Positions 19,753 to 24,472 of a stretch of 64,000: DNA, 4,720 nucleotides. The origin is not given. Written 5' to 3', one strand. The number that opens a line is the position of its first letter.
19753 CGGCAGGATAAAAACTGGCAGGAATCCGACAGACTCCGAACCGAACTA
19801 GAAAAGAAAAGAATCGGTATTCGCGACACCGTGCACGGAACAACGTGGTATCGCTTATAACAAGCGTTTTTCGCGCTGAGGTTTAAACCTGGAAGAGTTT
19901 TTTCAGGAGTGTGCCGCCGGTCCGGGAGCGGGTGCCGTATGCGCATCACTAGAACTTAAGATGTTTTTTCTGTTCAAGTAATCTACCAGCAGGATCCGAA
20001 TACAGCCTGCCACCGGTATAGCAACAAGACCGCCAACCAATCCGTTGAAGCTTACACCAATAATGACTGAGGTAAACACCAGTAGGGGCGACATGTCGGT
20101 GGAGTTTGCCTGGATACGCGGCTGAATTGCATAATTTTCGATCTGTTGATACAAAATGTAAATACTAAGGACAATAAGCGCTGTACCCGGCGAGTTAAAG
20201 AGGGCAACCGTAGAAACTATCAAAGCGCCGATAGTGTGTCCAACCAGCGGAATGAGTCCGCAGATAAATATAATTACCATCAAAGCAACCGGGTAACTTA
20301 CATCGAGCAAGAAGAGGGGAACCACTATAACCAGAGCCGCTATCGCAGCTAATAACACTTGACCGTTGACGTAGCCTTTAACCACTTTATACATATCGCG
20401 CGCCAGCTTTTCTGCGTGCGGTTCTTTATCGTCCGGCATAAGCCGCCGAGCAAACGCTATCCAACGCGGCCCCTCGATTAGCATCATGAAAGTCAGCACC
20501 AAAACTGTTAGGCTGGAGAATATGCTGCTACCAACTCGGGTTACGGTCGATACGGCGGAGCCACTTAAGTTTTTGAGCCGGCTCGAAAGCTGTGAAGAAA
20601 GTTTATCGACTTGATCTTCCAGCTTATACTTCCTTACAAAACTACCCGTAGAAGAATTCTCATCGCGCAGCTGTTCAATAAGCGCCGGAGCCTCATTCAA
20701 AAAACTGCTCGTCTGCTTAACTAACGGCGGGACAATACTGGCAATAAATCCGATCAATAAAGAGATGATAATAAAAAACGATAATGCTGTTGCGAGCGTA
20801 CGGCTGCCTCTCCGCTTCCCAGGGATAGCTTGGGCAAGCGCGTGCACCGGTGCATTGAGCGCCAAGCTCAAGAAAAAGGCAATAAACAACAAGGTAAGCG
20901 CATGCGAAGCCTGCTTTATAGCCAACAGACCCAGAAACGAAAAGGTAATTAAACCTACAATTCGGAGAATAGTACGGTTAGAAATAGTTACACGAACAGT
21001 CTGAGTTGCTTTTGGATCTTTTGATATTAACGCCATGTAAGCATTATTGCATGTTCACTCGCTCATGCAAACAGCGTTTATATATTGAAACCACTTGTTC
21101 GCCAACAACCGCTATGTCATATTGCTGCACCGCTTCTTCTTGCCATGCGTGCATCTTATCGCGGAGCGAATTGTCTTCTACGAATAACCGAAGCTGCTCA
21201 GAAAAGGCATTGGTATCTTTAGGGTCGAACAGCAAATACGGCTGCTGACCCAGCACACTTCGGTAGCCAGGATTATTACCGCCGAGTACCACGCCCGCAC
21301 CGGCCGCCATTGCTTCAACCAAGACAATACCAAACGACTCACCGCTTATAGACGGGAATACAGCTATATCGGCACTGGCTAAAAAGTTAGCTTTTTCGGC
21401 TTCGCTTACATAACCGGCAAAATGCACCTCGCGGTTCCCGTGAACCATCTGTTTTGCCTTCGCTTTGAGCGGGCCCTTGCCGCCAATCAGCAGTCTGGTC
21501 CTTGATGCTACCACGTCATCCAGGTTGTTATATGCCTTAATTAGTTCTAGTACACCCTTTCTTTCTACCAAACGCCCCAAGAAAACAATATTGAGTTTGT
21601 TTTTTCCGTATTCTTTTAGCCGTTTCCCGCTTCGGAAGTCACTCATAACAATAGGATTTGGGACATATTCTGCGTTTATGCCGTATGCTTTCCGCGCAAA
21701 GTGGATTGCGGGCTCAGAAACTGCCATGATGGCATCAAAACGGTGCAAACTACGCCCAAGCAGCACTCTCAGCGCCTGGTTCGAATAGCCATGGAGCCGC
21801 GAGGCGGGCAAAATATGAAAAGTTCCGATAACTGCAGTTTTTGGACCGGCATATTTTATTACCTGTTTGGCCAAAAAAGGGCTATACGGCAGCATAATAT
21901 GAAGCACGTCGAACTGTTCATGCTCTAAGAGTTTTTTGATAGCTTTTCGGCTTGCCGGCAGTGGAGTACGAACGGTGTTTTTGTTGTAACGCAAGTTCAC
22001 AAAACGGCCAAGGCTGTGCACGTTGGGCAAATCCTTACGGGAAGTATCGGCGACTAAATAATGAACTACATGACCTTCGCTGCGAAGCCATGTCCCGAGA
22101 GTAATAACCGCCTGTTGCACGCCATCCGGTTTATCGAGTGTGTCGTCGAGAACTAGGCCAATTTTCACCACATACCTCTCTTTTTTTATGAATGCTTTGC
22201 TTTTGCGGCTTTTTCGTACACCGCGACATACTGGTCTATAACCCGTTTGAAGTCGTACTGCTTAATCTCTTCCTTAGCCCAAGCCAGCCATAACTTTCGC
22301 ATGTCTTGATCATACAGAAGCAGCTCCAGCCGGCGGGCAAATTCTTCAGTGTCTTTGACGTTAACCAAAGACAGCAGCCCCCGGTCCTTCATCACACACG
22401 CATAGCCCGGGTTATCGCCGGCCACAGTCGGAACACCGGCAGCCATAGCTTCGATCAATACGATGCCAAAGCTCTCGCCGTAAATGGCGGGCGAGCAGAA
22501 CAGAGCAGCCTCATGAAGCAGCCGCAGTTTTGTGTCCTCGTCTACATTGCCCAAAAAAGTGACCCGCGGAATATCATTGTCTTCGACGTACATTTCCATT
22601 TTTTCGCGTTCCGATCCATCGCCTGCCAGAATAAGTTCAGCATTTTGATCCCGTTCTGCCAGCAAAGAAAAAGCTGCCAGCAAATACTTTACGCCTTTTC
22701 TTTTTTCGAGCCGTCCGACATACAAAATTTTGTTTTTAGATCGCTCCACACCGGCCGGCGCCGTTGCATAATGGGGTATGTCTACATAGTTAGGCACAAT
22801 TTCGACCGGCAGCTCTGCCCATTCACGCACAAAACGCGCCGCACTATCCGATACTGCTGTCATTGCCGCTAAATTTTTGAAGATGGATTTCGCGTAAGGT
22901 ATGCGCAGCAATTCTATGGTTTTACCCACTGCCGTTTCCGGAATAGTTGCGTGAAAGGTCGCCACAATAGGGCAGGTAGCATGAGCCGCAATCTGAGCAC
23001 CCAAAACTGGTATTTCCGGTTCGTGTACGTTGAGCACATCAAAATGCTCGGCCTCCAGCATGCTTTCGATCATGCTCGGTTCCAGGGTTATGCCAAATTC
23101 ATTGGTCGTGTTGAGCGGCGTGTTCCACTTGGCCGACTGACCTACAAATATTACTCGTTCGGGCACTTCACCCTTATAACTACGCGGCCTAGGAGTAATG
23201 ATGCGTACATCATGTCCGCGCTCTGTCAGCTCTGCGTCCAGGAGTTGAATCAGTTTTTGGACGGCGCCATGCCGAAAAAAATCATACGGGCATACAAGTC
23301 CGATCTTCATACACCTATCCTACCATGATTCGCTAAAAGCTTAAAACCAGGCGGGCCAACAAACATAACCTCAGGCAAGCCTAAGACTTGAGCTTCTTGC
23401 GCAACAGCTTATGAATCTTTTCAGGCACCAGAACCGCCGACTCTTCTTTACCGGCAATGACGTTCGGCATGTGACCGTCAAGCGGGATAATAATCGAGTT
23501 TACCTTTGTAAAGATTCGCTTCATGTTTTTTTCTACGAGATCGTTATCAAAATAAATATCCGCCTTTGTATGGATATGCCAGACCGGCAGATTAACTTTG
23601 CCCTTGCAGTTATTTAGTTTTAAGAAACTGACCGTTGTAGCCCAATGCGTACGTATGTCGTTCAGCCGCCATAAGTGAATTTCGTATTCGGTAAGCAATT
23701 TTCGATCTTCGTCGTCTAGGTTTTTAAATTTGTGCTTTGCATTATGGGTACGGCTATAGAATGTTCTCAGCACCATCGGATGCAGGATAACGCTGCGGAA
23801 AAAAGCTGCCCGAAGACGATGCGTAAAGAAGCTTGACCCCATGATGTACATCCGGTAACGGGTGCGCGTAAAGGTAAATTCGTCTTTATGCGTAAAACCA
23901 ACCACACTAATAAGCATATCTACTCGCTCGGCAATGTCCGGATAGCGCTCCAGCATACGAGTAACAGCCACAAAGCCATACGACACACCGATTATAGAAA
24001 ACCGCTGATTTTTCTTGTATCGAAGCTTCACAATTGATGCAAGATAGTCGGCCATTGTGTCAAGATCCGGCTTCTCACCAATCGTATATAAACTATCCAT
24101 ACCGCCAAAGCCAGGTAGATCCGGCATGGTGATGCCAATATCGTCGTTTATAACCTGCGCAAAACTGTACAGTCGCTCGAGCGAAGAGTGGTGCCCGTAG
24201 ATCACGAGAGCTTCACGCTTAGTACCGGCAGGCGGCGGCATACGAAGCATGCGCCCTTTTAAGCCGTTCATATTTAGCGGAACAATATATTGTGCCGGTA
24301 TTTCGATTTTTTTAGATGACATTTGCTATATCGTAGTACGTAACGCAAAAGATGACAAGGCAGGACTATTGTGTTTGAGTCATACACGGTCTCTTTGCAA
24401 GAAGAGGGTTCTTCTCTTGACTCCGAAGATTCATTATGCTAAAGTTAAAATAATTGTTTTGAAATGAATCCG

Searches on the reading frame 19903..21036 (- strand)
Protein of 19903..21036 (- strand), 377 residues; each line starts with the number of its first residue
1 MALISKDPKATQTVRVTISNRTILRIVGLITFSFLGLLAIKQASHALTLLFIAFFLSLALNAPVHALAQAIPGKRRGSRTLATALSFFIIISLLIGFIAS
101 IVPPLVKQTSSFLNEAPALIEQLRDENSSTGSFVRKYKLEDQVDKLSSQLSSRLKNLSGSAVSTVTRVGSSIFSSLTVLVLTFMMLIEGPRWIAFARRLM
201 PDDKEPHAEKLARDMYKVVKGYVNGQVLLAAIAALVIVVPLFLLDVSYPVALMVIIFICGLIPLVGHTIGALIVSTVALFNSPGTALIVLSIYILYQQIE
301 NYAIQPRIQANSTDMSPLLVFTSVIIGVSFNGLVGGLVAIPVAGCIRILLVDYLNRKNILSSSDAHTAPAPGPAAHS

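Call 41: search_protein_families(library=pfam, proteins=[window:19903-21036:-], max_evalue=0.001)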
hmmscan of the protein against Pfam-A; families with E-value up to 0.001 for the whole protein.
window:19903-21036:- (377 aa): 1 family
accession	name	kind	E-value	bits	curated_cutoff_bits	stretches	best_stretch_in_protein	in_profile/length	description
PF01594.21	AI-2E_transport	-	3.7e-55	187.8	34.3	1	30-351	5-324/327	AI-2E family transporter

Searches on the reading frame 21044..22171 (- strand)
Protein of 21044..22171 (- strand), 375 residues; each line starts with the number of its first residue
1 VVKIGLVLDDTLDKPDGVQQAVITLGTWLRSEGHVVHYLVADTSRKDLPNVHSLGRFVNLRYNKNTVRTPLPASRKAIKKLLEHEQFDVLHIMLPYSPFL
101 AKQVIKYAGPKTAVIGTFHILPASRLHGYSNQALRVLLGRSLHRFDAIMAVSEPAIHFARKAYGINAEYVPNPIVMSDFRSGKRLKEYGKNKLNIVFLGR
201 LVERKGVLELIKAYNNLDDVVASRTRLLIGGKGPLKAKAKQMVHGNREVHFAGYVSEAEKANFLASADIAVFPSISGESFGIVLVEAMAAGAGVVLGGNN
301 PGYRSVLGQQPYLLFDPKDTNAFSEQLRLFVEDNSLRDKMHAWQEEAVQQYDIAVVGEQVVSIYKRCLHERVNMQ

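Call 41: search_protein_families(library=pfam, proteins=[window:21044-22171:-], max_evalue=0.001)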
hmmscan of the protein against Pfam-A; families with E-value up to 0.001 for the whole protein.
window:21044-22171:- (375 aa): 5 families
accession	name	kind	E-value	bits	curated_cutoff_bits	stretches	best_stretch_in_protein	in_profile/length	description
PF00534.26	Glycos_transf_1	-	2.1e-29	102.7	26.4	1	190-341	13-166/172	Glycosyl transferases group 1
PF13692.12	Glyco_trans_1_4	-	2.6e-24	86.5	27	1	194-332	3-141/142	Glycosyl transferases group 1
PF13439.12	Glyco_transf_4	-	1e-16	61.9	28.5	1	16-174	2-166/170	Glycosyltransferase Family 4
PF13579.12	Glyco_trans_4_4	-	1.5e-09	38.8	29.7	1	17-171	2-156/158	Glycosyl transferase 4-like domain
PF20706.3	GT4-conflict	-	3.7e-07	29.9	26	1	184-310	190-323/385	Family 4 Glycosyltransferase in conflict systems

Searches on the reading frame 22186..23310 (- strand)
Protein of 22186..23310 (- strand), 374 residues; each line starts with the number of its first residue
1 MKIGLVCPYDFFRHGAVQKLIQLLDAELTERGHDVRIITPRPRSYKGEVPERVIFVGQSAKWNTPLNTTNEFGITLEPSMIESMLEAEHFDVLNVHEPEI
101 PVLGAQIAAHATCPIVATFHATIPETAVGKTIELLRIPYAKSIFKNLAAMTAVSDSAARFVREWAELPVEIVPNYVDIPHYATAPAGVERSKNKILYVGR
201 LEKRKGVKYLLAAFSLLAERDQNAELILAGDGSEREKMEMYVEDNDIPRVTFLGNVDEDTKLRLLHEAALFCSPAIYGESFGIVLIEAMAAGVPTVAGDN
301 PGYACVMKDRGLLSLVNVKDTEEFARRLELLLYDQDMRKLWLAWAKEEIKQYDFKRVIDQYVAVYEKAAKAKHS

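Call 41: search_protein_families(library=pfam, proteins=[window:22186-23310:-], max_evalue=0.001)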
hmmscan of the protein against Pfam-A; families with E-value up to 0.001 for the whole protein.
window:22186-23310:- (374 aa): 5 families
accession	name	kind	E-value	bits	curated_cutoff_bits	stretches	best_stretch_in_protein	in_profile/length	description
PF00534.26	Glycos_transf_1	-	4.3e-36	124.5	26.4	1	190-341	13-165/172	Glycosyl transferases group 1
PF13692.12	Glyco_trans_1_4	-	9.3e-31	107.4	27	1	193-333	2-141/142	Glycosyl transferases group 1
PF13439.12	Glyco_transf_4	-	4.7e-17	63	28.5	1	23-178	10-168/170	Glycosyltransferase Family 4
PF13579.12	Glyco_trans_4_4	-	2.6e-10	41.3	29.7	1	21-174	7-157/158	Glycosyl transferase 4-like domain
PF20706.3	GT4-conflict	-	5.8e-09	35.8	26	1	155-313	159-324/385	Family 4 Glycosyltransferase in conflict systems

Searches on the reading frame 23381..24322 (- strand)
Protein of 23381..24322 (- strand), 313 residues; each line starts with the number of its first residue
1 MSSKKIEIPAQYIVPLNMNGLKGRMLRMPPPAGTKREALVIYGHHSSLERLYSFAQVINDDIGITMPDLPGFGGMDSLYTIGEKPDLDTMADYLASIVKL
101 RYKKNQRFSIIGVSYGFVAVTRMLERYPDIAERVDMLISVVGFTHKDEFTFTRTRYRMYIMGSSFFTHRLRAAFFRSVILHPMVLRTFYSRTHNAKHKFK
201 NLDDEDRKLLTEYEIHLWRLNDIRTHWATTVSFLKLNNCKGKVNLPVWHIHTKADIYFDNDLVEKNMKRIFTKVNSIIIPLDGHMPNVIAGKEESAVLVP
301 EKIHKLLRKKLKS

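Call 41: search_protein_families(library=pfam, proteins=[window:23381-24322:-], max_evalue=0.001)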
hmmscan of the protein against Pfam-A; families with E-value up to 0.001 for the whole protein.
window:23381-24322:- (313 aa): 1 family
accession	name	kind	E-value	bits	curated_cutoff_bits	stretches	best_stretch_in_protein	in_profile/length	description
PF00561.26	Abhydrolase_1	-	3.7e-06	27.2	25.8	1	60-286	25-240/245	alpha/beta hydrolase fold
